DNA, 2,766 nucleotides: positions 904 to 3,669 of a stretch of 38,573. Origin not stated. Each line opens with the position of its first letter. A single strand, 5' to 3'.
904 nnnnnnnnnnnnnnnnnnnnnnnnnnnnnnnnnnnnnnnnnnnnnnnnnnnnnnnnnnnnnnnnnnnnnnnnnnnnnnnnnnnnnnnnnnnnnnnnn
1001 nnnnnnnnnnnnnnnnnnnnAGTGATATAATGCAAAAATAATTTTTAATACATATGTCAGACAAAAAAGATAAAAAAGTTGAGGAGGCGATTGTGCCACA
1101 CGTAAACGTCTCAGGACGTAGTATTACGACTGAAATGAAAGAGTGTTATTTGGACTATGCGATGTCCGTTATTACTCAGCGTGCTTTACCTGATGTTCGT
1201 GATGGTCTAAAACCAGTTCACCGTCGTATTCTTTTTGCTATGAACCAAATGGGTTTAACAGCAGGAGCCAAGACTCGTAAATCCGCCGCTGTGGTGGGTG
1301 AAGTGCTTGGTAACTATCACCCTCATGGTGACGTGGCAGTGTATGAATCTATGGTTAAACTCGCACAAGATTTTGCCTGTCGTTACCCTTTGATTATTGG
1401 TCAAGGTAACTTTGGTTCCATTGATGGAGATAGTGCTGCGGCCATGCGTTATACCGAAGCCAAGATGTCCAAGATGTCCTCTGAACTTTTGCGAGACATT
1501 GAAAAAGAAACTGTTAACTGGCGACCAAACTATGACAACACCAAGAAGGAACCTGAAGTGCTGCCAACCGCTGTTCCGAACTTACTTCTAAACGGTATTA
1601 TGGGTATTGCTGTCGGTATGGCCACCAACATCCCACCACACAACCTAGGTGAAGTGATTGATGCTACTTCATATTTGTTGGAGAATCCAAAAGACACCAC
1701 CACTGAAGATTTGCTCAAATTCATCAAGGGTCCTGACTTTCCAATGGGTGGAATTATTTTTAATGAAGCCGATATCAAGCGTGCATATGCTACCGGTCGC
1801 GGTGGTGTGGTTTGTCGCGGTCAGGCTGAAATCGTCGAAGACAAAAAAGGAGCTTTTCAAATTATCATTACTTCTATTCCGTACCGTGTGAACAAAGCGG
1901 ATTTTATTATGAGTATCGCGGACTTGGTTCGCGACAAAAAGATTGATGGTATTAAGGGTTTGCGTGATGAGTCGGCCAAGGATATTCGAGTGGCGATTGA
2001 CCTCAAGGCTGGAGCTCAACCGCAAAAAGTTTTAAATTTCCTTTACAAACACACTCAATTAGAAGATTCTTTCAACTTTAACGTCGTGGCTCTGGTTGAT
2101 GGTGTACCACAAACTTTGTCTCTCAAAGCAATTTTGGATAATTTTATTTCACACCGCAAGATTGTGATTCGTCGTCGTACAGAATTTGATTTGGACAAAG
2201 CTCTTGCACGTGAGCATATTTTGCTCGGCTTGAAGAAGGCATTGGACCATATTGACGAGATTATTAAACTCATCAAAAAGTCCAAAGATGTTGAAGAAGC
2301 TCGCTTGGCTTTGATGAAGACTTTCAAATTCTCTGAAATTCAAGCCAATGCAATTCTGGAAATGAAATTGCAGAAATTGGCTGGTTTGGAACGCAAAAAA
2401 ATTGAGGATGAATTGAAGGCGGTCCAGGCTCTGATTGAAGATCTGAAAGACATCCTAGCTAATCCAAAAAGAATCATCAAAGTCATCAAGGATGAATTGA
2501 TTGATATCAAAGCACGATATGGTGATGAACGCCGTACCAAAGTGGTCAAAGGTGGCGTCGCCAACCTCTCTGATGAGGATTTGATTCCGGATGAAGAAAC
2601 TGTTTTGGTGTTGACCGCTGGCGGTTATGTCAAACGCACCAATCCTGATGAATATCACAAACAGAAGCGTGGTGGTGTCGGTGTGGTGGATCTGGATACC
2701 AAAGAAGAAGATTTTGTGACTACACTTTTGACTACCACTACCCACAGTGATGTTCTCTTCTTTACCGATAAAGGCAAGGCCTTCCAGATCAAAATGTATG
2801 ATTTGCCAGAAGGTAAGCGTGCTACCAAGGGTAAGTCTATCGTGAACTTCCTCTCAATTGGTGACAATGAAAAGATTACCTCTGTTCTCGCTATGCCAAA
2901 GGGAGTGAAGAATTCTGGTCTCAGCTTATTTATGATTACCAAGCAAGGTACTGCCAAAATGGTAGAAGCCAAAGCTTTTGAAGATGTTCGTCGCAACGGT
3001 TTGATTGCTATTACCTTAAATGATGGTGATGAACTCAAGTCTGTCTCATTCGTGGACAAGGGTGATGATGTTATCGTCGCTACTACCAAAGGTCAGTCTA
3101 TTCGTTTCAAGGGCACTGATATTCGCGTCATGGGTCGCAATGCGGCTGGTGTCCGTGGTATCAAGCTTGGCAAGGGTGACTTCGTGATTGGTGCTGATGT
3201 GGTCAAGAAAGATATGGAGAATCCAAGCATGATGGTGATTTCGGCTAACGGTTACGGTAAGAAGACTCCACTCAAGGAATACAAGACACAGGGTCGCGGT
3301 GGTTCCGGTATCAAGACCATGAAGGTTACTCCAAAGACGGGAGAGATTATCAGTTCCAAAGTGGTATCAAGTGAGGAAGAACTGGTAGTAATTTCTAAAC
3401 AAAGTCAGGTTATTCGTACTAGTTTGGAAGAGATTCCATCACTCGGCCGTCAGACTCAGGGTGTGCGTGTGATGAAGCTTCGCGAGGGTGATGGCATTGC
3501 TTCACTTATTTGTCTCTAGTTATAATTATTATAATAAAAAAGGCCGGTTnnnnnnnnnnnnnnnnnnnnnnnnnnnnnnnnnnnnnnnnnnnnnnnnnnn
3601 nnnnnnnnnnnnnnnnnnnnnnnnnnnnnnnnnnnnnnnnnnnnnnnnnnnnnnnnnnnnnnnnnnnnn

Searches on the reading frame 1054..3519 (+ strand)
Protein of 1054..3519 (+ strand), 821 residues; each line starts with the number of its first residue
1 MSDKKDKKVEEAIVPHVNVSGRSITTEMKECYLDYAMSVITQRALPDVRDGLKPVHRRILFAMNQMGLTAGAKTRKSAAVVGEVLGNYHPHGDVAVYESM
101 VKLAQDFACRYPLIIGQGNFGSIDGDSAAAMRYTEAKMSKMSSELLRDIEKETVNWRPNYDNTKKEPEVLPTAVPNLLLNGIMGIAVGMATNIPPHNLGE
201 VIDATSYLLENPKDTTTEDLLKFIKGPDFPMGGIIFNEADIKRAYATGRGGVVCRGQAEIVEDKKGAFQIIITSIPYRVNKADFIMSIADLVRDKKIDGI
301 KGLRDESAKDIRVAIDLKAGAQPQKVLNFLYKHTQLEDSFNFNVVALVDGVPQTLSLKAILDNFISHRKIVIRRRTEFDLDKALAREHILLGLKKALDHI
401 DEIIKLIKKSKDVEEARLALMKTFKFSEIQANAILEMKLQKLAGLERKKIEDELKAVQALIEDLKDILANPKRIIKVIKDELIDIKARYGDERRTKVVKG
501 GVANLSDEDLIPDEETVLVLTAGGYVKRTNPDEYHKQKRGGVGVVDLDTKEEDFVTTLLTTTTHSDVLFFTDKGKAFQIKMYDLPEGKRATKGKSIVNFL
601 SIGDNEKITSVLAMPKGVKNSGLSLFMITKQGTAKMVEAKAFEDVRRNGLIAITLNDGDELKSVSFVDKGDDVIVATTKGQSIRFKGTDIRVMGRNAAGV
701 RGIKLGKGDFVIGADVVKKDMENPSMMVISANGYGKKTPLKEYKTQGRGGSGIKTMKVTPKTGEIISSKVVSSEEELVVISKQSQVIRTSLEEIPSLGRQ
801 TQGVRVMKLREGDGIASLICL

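Call 18: find_encoding_contigs(protein=window:1054-3519:+, flank=10000, max_places=3)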
Protein window:1054-3519:+ (821 aa): 3 contigs read that carry it; 2 places shown.
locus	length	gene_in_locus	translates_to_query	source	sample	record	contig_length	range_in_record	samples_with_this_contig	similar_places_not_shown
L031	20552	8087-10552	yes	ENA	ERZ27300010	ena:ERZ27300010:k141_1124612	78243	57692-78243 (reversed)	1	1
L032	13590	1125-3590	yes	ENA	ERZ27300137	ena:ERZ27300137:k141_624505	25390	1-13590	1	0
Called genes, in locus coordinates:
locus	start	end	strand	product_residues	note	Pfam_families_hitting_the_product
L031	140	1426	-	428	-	PF03129:HGTP_anticodon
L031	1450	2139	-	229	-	PF10502:Peptidase_S26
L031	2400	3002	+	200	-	PF01195:Pept_tRNA_hydro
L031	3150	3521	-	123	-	PF20803:PaaX_M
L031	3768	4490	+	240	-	-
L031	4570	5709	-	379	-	PF21710:Spt6_S1 (faint), PF21543:CvfB_2nd (faint), PF00575:S1, PF23459:S1_RRP5 (faint), PF24685:OB_RRP5_4th (faint), PF00575:S1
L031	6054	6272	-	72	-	-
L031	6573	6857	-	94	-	-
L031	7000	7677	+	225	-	PF13483:Lactamase_B_3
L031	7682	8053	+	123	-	-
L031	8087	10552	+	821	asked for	PF00521:DNA_topoisoIV, PF03989:DNA_gyraseA_C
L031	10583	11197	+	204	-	PF01135:PCMT (weak), PF01209:Ubie_methyltran, PF13489:Methyltransf_23, PF01728:FtsJ (weak), PF13847:Methyltransf_31, PF08241:Methyltransf_11, PF08242:Methyltransf_12, PF13649:Methyltransf_25, +1 more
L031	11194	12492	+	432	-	-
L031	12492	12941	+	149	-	PF18895:T4SS_pilin (weak)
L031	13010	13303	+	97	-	PF18895:T4SS_pilin (weak)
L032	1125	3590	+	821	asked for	PF00521:DNA_topoisoIV, PF03989:DNA_gyraseA_C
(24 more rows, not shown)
